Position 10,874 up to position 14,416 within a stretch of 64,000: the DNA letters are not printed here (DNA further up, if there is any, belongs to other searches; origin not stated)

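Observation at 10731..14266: MmeI-family single-chain RM enzyme apparently co-transcribed with a 90-aa conserved acidic protein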

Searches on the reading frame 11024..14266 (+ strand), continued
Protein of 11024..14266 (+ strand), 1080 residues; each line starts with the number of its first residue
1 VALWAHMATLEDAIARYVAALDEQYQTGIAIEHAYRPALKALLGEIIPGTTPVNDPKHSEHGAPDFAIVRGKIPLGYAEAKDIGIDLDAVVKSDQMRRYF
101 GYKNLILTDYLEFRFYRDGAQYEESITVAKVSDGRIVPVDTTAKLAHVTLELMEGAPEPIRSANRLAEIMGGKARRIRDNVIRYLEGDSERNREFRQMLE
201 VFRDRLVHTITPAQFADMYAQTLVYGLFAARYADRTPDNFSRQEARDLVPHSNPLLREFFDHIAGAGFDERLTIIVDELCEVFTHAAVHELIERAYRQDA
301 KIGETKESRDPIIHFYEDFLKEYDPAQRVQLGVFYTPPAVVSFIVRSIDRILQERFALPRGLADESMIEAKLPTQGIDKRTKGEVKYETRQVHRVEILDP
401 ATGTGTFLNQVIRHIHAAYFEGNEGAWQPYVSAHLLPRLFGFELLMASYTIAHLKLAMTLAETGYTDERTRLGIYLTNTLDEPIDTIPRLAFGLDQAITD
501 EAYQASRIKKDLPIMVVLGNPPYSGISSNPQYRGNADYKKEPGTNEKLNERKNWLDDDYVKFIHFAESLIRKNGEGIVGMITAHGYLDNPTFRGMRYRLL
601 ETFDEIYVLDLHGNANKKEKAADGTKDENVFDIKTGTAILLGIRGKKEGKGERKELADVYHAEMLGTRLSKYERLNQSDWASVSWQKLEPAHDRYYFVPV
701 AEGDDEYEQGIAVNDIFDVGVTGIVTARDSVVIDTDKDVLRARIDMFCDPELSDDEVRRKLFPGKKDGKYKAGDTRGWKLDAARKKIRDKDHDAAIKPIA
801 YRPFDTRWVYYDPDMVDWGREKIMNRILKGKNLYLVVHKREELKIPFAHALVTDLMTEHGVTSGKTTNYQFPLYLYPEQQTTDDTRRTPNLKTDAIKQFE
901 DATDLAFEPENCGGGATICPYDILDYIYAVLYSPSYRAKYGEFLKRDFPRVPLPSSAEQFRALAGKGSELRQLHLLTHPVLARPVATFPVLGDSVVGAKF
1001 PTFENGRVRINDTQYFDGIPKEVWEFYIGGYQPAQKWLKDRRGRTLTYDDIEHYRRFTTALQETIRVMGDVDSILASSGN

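Call 74: fold_search(model_id=the predicted structure, library=pdb)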
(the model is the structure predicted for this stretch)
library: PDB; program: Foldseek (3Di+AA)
matches with E <= 10: 646; with E <= 0.001: 68
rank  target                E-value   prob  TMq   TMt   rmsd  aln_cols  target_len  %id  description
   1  7lo5_B                1.0e-40  1.00  0.33  0.34  32.2      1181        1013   21  cryoEM structure DrdV-DNA complex (released 2021-03-17)
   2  7lo5_D                3.1e-40  1.00  0.34  0.36  33.8      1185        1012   21  cryoEM structure DrdV-DNA complex (released 2021-03-17)
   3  7lo5_C                3.9e-40  1.00  0.35  0.37  34.1      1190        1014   20  cryoEM structure DrdV-DNA complex (released 2021-03-17)
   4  7lo5_A                4.7e-40  1.00  0.33  0.35  32.5      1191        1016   20  cryoEM structure DrdV-DNA complex (released 2021-03-17)
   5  7lvv_A                6.1e-39  1.00  0.35  0.37  31.8      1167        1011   21  cryoEM structure DrdV-DNA complex (released 2021-03-17)
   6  7lvv_B                5.0e-38  1.00  0.35  0.37  31.8      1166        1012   21  cryoEM structure DrdV-DNA complex (released 2021-03-17)
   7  4xqk_A                3.5e-36  1.00  0.37  0.27  31.1      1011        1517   19  ATP-dependent Type ISP restriction-modification enzyme LlaBIII bound to DNA (released 2015-09-16)
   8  4xqk_B                3.2e-35  1.00  0.37  0.27  31.1      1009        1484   19  ATP-dependent Type ISP restriction-modification enzyme LlaBIII bound to DNA (released 2015-09-16)
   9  5ffj_B                1.5e-34  1.00  0.36  0.32  30.8      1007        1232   19  Structure of a nuclease-deletion mutant of the Type ISP restriction-modification enzyme LlaGI in complex with a DNA su (released 2016-03-30)
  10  5ffj_A                2.3e-32  1.00  0.33  0.34  29.5       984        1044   18  Structure of a nuclease-deletion mutant of the Type ISP restriction-modification enzyme LlaGI in complex with a DNA su (released 2016-03-30)
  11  5hr4_J                1.1e-11  1.00  0.22  0.29  28.3      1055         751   11  Structure of Type IIL restriction-modification enzyme MmeI in complex with DNA has implications for engineering of new (released 2016-04-27)
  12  5hr4_C                1.2e-11  1.00  0.22  0.29  28.2      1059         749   11  Structure of Type IIL restriction-modification enzyme MmeI in complex with DNA has implications for engineering of new (released 2016-04-27)
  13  9ewz_C                1.8e-11  1.00  0.30  0.27  29.6      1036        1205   12  Cryo-EM structure of the E. coli BrxX methyltransferase in complex with DNA (released 2025-03-05)
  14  7lni_A                5.8e-11  1.00  0.19  0.35  25.9       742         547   13  SeMet CamA Adenine Methyltransferase Complexed to Cognate Substrate DNA (released 2021-05-19)
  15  8c45_B                6.6e-11  1.00  0.29  0.26  28.9      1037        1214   11  PglX methyltransferase from the Salmonella BREX phage defence system (aka BrxX) (released 2024-07-10)
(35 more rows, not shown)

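Call 75: find_encoding_contigs(protein=P0035, flank=4000, max_places=1)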
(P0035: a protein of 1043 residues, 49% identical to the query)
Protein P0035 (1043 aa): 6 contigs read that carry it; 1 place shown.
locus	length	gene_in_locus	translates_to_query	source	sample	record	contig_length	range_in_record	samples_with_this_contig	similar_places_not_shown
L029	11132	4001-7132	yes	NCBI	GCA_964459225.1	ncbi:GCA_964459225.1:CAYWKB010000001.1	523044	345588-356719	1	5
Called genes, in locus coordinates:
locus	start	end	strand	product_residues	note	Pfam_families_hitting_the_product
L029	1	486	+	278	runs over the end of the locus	PF01261:AP_endonuc_2 (faint)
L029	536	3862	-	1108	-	PF02811:PHP, PF07733:DNA_pol3_alpha, PF17657:DNA_pol3_finger, PF14579:HHH_6, PF01336:tRNA_anti-codon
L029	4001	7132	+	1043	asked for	PF02384:N6_Mtase (faint), PF07669:Eco57I (weak), PF18135:Type_ISP_C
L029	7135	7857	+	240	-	-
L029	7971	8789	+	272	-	PF06414:Zeta_toxin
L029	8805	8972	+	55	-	-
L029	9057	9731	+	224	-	PF01351:RNase_HII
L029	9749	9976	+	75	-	PF01783:Ribosomal_L32p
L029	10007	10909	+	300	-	PF01029:NusB, PF00293:NUDIX (weak)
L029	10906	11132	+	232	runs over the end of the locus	PF22935:RM44_endonuclase, PF14622:Ribonucleas_3_3, PF00636:Ribonuclease_3, PF00035:dsrm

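Call 76: find_encoding_contigs(protein=P0069, flank=4000, max_places=1)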
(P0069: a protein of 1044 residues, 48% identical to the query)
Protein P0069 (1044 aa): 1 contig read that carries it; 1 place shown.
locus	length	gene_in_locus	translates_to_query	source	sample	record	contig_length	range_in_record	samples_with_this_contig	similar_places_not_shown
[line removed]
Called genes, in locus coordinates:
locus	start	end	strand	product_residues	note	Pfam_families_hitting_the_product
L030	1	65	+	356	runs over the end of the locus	PF02912:Phe_tRNA-synt_N, PF01409:tRNA-synt_2d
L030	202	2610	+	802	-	PF01588:tRNA_bind, PF03483:B3_4, PF03484:B5, PF17759:tRNA_synthFbeta, PF03147:FDX-ACB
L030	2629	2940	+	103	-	-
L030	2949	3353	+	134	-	PF05168:HEPN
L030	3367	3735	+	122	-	-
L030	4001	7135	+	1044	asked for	PF02384:N6_Mtase, PF07669:Eco57I (weak), PF18135:Type_ISP_C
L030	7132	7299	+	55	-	-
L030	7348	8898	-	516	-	PF11074:DUF2779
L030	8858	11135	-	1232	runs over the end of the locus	PF00176:SNF2-rel_dom, PF00270:DEAD (weak), PF04851:ResIII, PF00271:Helicase_C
